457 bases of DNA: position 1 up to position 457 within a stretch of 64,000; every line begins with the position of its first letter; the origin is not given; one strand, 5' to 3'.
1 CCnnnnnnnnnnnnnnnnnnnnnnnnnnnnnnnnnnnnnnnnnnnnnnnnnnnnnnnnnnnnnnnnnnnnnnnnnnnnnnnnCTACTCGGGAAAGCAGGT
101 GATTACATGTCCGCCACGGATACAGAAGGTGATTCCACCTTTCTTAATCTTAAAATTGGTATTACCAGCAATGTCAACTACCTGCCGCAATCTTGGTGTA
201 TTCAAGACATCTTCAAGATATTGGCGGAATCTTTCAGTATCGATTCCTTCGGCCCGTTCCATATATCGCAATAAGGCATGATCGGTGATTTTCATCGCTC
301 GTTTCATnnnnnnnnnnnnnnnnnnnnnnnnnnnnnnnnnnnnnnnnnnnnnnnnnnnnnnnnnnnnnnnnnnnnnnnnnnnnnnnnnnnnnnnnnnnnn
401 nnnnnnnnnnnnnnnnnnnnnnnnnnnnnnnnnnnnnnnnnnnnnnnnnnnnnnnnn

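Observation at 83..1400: XRE-HTH protein with a large unknown C-terminal domain coupled to a DUF4258 protein in an AT-rich islet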

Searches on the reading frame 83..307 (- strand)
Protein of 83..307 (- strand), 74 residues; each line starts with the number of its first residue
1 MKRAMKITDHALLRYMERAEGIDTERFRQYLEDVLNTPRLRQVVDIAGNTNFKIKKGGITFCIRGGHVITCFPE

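Call 4: search_protein_families(library=pfam, proteins=[window:83-307:-], max_evalue=1)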
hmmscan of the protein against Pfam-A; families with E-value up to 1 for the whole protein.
window:83-307:- (74 aa): 3 families
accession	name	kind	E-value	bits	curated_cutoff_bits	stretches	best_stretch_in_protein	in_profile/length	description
PF22326.1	MMS21_N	-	0.23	12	27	1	17-48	38-69/103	E3 SUMO-protein ligase MMS21, N-terminal domain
PF12919.13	TcdA_TcdB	-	0.23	11.1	23.6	1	4-51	100-147/382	TcdA/TcdB catalytic glycosyltransferase domain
PF11738.13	DUF3298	-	0.28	12.6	24.1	1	32-62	36-63/84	Protein of unknown function (DUF3298)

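Call 5: search_protein_families(library=padloc, proteins=[window:83-307:-], max_evalue=1)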
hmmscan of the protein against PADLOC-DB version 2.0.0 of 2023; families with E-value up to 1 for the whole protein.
window:83-307:- (74 aa): 0 families

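Call 6: search_protein_families(library=ncbifam, proteins=[window:83-307:-], max_evalue=1)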
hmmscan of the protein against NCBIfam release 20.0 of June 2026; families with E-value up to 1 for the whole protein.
window:83-307:- (74 aa): 2 families
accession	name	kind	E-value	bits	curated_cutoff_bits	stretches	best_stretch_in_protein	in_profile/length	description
NF006926.0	PRK09411.1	equivalog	0.12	11.6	416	1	16-68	136-187/297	carbamate kinase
NF000047.1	ErmV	exception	0.16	11.3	500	1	18-69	74-125/259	23S rRNA (adenine(2058)-N(6))-methyltransferase Erm(V)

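Call 8: find_homologous_proteins(query=window:83-307:-, max_evalue=0.01)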
Query window:83-307:- (74 aa): 7 proteins with E <= 0.01 among 7 candidates.
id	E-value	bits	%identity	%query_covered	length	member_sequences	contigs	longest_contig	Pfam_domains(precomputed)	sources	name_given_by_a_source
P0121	7.6e-40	151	91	100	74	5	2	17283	-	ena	-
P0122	1.2e-35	138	84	100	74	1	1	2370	-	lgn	-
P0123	2.0e-34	134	87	95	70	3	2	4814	-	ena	-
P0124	7.8e-34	132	81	100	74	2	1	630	-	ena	-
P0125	1.9e-32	128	77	100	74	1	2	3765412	-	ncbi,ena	-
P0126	4.4e-31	124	79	95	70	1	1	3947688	-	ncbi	-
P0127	7.1e-19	85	55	99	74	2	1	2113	-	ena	-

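Call 33: find_homologous_proteins(query=A3, max_evalue=0.001)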
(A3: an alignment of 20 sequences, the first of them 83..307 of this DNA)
Query A3 (20 sequences) (74 aa, profile of the alignment): 631 proteins with E <= 0.001 among 971 candidates; the best 120 are listed.
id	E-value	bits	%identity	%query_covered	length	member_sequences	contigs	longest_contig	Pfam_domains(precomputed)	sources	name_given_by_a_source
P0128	9.6e-37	143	45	99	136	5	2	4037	-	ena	-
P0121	2.5e-34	135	91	100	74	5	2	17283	-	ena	-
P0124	1.5e-33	132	81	100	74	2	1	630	-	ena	-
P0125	4.1e-33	131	77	100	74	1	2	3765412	-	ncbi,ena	-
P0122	5.2e-33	131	84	100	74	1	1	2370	-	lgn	-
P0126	1.2e-32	129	79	95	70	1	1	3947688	-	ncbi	-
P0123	1.5e-31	126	87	95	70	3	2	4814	-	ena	-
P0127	3.8e-31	125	55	99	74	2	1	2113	-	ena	-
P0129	1.1e-29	120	58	100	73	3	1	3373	-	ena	-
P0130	1.3e-29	120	53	99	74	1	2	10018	-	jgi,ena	-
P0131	8.3e-29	117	52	99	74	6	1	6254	-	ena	-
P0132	1.3e-28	117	47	95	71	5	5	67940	-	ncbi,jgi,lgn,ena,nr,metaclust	ncbi:MAG: hypothetical protein OXE42_01880 [Gammaproteobacteria bacterium]|nr:hypothetical protein [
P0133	1.4e-28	116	49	95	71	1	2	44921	-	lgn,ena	-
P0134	1.7e-28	116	49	95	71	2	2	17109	-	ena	-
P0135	2.9e-28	115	57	99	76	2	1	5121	-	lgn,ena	-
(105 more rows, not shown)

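Call 37: search_solved_structures(query=A4, max_evalue=10)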
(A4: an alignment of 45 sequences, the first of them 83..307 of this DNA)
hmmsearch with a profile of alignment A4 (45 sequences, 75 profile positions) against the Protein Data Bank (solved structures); distinct sequences matched with E-value up to 10: 8.
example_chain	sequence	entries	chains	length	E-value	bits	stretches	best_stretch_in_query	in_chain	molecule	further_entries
8etq_A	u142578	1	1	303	3e-06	30.6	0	20-45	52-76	k-cTRP5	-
4q5q_A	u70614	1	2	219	0.18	15.3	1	10-53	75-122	Glutathione S-transferase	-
4efc_A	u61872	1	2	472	0.48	13.9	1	16-69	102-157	Adenylosuccinate lyase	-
4ce4_X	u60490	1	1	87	0.56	13.7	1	15-47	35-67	MRPL23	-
6spc_c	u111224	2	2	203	7.2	10.1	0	20-41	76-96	30S ribosomal protein S3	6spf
6spe_c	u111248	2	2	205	7.4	10.1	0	20-45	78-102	30S ribosomal protein S3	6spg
7qcd_B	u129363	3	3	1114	9.9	9.7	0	17-49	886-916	Structural maintenance of chromosomes protein 6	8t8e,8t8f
7ylm_B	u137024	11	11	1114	9.9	9.7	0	17-49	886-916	SMC6 isoform 1 | Structural maintenance of chromosomes protein 6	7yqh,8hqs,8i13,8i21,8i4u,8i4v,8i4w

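Call 46: predict_structure(alignment_id=A4)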
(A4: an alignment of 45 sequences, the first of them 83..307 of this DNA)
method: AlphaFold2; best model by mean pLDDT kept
length: 74 residues; sequences in the alignment: 45
mean_pLDDT: 92.2   pTM: 0.68
mean pLDDT of the five models: 92.2, 91.8, 91.5, 91.3, 90.9
residues with pLDDT >= 90: 66; 70-90: 6; 50-70: 2; < 50: 0
segments of 3 or more residues with pLDDT < 50: none
pLDDT, mean of each block of 10 residues (from residue 1): 86 97 94 91 92 93 93 91
secondary structure, 60 per line:
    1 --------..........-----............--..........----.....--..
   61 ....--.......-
elements in order: H9-18 H24-35 H38-47 E52-56 E59-64 E67-73

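Call 81: find_related_loci(query=A4, collection=metagenome_contigs, flank=3000)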
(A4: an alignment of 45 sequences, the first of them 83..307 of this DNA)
Query A4 (74 aa) in metagenome_contigs; peptide patterns used: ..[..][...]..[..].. (x = any residue, [..] = any of these).
371 stretches matched a pattern; 228 encode a relative of the query (tblastn E <= 1e-3); the best 80 are kept; 80 distinct loci.
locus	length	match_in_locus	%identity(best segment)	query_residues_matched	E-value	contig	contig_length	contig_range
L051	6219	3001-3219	53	1-73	4e-23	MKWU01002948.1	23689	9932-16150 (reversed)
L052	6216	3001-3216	46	3-74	1e-20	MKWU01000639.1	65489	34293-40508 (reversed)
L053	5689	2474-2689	46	3-74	1e-20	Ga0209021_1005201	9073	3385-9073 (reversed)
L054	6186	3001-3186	37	6-72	3e-10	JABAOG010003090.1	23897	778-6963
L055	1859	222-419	38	1-74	3e-10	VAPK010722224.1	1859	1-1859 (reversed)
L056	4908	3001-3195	33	2-74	2e-9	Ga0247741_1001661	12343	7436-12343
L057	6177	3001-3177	39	4-70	4e-9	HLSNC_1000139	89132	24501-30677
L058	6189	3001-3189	39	3-70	1e-8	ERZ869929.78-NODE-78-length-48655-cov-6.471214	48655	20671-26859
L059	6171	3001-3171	40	6-70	1e-8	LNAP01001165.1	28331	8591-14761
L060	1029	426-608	33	2-70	1e-8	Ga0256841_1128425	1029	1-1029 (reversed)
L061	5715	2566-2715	39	5-58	2e-8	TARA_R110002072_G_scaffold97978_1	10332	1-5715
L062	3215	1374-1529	36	2-56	2e-8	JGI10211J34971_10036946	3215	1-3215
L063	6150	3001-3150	39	5-58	2e-8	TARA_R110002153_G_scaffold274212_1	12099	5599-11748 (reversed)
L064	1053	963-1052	50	1-30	3e-8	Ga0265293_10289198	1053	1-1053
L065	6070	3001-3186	36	1-70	3e-8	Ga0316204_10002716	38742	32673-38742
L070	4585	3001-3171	37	6-70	4e-8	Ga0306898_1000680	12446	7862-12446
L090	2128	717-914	38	3-74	4e-7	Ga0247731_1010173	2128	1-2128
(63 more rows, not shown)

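Call 85: search_protein_families(library=phrogs, proteins=[window:83-307:-], max_evalue=0.01)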
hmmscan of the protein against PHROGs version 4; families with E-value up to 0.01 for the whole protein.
window:83-307:- (74 aa): 1 family
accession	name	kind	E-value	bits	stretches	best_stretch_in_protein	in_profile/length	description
phrog_8252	-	unknown function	4e-12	46.9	1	3-71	15-77/95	-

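Call 86: search_protein_families(library=pfam, proteins=[L064:2-472:+, L070:3234-3620:+, L057:2411-3013:+, L070:3737-4585:+, L090:1350-2128:+, L061:2880-3965:+, L061:589-1827:-], max_evalue=0.001)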
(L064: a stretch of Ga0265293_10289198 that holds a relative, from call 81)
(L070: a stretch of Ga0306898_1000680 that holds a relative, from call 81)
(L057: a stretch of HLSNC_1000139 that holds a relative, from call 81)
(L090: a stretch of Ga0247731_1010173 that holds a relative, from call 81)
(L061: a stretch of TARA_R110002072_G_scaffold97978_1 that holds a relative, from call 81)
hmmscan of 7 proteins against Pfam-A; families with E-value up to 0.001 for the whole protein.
L064:2-472:+ (156 aa): 1 family
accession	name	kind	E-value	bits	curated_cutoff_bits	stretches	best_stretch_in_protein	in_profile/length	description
PF06252.17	GemA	-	3.6e-17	63.8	27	1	4-73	51-119/119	Bacteriophage Mu, GemA protein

L070:3234-3620:+ (128 aa): 1 family
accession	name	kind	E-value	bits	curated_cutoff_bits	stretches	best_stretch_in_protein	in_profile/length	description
PF13936.12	HTH_38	-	0.00067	19.8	27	0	78-107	10-39/44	Helix-turn-helix domain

L057:2411-3013:+ (200 aa): 1 family
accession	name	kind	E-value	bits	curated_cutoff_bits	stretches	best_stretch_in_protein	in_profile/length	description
PF05063.20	MT-A70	-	1.1e-25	91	23.9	1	21-188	1-172/172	MT-A70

L070:3737-4585:+ (283 aa): 2 families
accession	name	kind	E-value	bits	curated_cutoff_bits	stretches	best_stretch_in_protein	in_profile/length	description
PF00959.24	Phage_lysozyme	-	1.7e-27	96.7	22.3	1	13-138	2-125/125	Phage lysozyme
PF01471.23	PG_binding_1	-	9.5e-08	32.6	23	1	196-220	33-57/57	Putative peptidoglycan binding domain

L090:1350-2128:+ (259 aa): 0 families

L061:2880-3965:+ (361 aa): 2 families
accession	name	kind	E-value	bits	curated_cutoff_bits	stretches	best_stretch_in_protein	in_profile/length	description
PF10926.14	DUF2800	-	6.3e-51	174.1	21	2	95-345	113-368/368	Protein of unknown function (DUF2800)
PF12705.13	PDDEXK_1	-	4.8e-05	23.9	22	1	36-213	60-247/247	PD-(D/E)XK nuclease superfamily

L061:589-1827:- (412 aa): 8 families
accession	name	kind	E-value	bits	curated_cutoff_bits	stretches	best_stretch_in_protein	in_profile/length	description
PF00176.29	SNF2-rel_dom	-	2.3e-16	60.2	24.9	1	18-255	13-256/290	SNF2-related domain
PF00270.35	DEAD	-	3.1e-13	50.2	26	1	8-165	2-166/167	DEAD/DEAH box helicase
PF04851.21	ResIII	-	1.3e-09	38.6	22.5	1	4-159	2-163/164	Type III restriction enzyme, res subunit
PF13604.12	AAA_30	-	1.3e-06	28.7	27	1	7-137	3-106/191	AAA domain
PF00271.37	Helicase_C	-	8.1e-05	23.3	23.5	1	318-372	56-110/110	Helicase conserved C-terminal domain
PF02562.22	PhoH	-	9.5e-05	22.4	27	1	7-56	6-55/205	PhoH-like protein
PF13245.12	AAA_19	-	0.00032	21.3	25.1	0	10-132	1-103/134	AAA domain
PF13086.12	AAA_11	-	0.00099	19.4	27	0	6-46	2-43/257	AAA domain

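Call 88: search_dna_similar(query=window:86-307:-, collection=phages, mode=protein, max_evalue=0.01, max_rows=15)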
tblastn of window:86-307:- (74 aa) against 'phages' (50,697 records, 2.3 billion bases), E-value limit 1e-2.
No match.

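Call 94: find_encoding_contigs(protein=window:83-307:-, flank=10000, max_places=3)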
Protein window:83-307:- (74 aa): no gene with exactly this product is on record in the collection.
